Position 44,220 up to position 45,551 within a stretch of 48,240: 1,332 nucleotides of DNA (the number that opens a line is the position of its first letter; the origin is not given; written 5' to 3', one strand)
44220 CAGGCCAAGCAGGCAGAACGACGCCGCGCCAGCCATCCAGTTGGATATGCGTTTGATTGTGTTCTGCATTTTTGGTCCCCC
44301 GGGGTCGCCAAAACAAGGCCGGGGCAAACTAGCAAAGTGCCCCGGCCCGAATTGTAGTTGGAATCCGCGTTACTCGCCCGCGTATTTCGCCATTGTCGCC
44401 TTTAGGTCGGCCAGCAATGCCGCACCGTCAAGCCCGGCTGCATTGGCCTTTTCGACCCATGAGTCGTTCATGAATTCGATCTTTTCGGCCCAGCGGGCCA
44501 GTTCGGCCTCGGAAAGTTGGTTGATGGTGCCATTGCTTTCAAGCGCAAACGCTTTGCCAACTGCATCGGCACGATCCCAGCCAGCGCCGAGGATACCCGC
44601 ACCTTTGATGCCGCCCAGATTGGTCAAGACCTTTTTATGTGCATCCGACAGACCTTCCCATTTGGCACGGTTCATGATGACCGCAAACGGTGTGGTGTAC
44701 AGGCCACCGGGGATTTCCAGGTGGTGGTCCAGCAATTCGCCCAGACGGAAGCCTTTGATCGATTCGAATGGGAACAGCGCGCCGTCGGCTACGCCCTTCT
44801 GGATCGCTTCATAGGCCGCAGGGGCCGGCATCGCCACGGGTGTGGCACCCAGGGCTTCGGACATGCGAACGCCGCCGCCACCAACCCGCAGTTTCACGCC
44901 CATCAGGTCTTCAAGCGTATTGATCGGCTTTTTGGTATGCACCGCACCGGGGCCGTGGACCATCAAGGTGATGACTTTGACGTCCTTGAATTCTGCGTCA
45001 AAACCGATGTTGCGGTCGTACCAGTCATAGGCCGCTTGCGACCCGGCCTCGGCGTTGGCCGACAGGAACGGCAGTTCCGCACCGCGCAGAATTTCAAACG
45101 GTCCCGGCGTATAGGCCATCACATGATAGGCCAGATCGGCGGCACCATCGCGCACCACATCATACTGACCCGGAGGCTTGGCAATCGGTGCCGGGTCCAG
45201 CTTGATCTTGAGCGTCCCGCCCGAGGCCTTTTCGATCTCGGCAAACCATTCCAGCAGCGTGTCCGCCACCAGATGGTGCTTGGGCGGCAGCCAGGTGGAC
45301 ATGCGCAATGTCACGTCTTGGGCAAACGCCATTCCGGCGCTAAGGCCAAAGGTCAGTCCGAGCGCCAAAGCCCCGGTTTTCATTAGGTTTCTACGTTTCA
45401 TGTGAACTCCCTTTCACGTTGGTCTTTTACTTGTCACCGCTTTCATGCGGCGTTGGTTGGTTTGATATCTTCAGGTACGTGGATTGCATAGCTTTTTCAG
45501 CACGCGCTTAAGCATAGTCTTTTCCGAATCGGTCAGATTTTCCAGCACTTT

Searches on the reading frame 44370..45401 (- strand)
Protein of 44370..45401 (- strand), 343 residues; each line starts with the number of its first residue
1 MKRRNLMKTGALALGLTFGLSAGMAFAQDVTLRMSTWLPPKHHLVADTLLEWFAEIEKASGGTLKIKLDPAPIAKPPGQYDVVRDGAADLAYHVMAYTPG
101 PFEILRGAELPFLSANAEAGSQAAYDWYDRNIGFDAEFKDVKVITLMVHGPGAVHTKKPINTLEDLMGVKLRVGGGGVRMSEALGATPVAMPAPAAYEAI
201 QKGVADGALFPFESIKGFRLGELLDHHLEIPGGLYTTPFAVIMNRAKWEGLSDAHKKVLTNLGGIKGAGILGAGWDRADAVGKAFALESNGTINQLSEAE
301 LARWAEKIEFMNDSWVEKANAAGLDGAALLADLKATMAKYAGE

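Call 59: search_protein_families(library=pfam, proteins=[window:44370-45401:-], max_evalue=0.00001)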
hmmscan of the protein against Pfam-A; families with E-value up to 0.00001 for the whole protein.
window:44370-45401:- (343 aa): 1 family
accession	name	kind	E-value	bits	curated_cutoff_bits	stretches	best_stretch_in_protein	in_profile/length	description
PF03480.18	DctP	-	5.5e-30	105.1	23.4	1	40-309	6-276/286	Bacterial extracellular solute-binding protein, family 7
